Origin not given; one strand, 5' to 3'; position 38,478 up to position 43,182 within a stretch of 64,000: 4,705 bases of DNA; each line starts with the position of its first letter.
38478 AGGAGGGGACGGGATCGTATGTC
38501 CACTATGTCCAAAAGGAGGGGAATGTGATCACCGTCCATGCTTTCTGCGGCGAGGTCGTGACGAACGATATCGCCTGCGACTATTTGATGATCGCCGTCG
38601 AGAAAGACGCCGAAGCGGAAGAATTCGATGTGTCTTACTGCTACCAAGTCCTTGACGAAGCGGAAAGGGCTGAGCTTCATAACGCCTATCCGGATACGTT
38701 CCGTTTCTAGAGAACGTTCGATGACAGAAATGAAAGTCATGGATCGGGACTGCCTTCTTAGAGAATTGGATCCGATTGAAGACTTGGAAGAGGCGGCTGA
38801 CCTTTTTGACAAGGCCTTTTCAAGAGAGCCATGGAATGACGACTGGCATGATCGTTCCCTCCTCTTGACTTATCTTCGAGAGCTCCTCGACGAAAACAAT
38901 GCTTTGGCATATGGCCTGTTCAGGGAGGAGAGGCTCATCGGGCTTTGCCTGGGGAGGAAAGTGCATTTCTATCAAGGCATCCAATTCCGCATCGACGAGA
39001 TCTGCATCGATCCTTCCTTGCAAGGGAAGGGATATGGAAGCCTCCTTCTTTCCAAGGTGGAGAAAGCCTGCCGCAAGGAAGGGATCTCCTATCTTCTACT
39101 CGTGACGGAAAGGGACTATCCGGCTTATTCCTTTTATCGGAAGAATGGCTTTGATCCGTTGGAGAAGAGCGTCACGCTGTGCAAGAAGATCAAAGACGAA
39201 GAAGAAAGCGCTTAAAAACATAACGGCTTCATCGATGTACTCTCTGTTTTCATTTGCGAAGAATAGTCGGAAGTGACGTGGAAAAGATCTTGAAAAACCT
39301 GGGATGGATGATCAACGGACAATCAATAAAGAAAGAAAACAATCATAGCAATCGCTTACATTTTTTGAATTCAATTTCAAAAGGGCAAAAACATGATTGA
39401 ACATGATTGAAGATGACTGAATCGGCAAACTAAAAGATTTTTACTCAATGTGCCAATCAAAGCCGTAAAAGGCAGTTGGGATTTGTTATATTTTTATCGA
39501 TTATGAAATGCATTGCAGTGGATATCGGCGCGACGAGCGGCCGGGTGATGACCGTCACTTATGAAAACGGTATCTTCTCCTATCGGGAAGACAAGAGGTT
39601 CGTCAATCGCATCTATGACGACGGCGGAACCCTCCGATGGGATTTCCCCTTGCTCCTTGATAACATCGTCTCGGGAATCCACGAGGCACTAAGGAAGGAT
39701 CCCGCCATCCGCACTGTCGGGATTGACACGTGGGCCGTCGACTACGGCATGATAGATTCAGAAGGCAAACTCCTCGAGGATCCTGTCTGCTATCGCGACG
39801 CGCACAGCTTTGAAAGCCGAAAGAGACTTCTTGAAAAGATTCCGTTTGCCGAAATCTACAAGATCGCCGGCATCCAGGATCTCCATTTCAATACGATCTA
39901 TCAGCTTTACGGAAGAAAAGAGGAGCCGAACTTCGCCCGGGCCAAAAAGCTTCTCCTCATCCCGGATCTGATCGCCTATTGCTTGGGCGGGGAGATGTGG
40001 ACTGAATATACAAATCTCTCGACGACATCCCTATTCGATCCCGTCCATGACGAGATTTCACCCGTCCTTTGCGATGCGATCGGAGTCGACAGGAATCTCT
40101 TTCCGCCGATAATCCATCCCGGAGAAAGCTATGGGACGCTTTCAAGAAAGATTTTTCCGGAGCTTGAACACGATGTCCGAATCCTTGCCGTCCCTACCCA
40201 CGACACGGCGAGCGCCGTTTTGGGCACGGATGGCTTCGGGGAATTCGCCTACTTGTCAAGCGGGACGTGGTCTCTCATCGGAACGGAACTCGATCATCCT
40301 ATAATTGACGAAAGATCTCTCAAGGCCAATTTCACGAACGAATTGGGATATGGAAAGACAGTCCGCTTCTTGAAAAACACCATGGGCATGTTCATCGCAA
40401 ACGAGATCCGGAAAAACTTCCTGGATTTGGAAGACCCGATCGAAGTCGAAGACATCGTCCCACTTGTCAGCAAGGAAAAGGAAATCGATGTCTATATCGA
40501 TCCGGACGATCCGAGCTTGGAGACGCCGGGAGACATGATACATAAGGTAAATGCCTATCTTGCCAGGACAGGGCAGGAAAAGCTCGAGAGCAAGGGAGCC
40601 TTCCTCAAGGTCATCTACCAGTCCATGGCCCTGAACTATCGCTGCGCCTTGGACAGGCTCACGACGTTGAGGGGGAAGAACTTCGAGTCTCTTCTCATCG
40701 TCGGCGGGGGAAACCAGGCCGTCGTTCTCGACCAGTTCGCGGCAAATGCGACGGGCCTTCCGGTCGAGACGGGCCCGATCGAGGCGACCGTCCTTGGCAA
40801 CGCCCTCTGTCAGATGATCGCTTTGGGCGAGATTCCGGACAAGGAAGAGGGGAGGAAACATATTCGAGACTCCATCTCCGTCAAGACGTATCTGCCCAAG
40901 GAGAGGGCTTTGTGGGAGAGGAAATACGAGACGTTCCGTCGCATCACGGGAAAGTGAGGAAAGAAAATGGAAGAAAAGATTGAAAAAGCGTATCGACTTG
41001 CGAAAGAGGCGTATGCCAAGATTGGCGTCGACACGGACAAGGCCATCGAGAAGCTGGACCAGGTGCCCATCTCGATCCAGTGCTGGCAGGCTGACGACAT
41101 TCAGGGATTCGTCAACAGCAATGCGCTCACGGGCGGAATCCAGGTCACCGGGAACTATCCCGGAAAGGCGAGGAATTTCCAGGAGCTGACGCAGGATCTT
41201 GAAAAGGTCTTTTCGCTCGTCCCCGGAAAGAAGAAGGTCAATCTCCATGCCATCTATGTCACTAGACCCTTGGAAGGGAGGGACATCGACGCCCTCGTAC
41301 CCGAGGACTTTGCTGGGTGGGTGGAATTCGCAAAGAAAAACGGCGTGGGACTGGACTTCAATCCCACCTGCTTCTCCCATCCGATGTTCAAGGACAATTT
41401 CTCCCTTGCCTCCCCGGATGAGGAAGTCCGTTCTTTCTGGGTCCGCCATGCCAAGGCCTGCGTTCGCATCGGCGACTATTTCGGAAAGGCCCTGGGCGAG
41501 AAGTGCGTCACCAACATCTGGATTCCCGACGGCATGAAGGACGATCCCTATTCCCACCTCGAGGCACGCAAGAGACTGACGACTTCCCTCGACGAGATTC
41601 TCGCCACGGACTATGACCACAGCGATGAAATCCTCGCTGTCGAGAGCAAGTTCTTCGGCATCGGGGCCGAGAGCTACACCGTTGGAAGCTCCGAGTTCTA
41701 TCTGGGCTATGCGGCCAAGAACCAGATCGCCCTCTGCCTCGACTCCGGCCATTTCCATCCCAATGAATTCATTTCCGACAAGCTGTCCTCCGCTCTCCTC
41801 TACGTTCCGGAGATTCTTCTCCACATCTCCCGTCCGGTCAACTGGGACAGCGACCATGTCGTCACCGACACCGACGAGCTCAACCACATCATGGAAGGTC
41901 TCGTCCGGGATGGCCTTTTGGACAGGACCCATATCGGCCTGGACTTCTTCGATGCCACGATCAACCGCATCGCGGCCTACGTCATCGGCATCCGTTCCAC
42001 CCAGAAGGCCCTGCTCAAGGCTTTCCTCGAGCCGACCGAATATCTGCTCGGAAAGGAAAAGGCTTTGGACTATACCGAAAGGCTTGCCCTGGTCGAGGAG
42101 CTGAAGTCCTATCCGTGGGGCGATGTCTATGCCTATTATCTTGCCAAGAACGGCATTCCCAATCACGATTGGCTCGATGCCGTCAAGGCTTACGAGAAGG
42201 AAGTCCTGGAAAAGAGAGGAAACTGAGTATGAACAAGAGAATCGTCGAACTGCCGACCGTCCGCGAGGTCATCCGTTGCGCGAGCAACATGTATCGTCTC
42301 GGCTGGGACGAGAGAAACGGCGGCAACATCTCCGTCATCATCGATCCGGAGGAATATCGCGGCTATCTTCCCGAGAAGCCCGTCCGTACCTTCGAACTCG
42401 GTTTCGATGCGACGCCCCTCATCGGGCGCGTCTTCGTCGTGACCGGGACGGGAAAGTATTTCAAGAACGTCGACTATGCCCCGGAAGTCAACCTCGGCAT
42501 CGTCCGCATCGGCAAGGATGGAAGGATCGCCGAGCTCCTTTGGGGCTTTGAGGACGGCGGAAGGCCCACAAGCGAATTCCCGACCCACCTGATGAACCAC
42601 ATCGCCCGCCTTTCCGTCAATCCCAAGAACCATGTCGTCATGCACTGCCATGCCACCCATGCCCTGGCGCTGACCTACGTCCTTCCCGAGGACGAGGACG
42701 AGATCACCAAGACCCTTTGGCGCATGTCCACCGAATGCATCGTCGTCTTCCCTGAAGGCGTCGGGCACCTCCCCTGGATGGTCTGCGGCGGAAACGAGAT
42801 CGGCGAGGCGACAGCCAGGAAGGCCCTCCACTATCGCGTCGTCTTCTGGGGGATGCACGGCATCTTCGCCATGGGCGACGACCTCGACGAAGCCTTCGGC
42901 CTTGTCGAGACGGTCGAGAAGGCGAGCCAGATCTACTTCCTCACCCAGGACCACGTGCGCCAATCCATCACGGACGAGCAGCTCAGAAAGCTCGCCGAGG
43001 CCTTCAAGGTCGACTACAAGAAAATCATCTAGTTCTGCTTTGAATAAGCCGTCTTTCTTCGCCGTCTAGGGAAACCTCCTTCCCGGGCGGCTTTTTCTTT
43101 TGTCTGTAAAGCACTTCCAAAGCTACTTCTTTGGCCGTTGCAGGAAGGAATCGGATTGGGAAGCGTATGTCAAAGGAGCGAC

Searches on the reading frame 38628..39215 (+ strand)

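Call 39: search_protein_families(library=pfam, proteins=[window:38628-39215:+], max_evalue=0.001)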
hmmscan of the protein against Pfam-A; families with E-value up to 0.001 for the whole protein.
window:38628-39215:+ (195 aa): 5 families
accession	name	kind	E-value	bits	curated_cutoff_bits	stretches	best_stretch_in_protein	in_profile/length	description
PF00583.31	Acetyltransf_1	-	1.1e-15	58.4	20.7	1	58-175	6-116/116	Acetyltransferase (GNAT) family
PF13508.13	Acetyltransf_7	-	2.1e-11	44.5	27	1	99-176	10-83/84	Acetyltransferase (GNAT) domain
PF13673.13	Acetyltransf_10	-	5.5e-10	39.8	23.6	1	83-180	22-112/128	Acetyltransferase (GNAT) domain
PF08445.16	FR47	-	1e-08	35.4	22.1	1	122-180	24-82/86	FR47-like protein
PF13527.13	Acetyltransf_9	-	2.8e-05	24.5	25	1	51-177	8-126/127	Acetyltransferase (GNAT) domain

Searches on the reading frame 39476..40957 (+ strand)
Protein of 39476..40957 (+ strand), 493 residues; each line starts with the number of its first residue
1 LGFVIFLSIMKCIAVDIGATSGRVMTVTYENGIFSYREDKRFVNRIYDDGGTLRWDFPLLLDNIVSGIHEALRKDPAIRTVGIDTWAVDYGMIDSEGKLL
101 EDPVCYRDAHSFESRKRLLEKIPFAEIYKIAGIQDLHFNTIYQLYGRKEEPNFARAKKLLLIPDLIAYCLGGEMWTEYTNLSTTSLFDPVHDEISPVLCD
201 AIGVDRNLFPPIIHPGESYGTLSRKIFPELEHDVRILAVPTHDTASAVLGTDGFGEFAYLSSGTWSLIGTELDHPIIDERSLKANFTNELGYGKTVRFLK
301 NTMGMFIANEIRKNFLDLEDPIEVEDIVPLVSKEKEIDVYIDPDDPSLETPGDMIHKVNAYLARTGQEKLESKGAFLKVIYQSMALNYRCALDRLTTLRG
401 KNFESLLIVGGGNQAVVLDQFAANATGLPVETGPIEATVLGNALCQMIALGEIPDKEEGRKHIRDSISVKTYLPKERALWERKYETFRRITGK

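Call 39: search_protein_families(library=pfam, proteins=[window:39476-40957:+], max_evalue=0.001)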
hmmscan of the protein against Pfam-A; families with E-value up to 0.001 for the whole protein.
window:39476-40957:+ (493 aa): 2 families
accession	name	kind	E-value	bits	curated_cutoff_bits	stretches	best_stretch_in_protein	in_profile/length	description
PF02782.22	FGGY_C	-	3.7e-24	86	27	1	258-449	1-197/198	FGGY family of carbohydrate kinases, C-terminal domain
PF00370.27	FGGY_N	-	3.3e-22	79.7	28.8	1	13-250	3-245/245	FGGY family of carbohydrate kinases, N-terminal domain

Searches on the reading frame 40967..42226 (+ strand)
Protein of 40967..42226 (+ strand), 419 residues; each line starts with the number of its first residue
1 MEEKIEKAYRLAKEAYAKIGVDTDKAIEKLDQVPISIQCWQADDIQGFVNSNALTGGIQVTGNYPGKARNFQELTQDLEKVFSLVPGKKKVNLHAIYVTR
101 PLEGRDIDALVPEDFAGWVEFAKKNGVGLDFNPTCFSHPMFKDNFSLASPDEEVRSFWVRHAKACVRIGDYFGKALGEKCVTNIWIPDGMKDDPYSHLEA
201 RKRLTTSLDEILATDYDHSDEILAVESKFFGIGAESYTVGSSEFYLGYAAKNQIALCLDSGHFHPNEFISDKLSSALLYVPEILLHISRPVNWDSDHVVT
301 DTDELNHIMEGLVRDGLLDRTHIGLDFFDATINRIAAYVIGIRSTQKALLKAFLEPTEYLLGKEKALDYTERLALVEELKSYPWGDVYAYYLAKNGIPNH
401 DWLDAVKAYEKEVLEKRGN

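Call 39: search_protein_families(library=pfam, proteins=[window:40967-42226:+], max_evalue=0.001)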
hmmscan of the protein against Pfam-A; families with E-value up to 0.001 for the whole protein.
window:40967-42226:+ (419 aa): 2 families
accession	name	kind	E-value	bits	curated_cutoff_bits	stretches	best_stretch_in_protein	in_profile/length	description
PF06134.17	RhaA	-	4.4e-182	606.4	22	1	4-417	2-417/417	L-rhamnose isomerase (RhaA)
PF01261.30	AP_endonuc_2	-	0.0003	21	31.1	1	109-264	24-163/249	Xylose isomerase-like TIM barrel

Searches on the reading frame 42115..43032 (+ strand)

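Call 39: search_protein_families(library=pfam, proteins=[window:42115-43032:+], max_evalue=0.001)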
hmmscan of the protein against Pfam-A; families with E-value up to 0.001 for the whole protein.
window:42115-43032:+ (305 aa): 1 family
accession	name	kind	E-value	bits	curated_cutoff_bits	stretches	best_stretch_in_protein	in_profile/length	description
PF00596.27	Aldolase_II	-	6.4e-28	98.3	22.2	1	50-274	1-182/183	Class II Aldolase and Adducin N-terminal domain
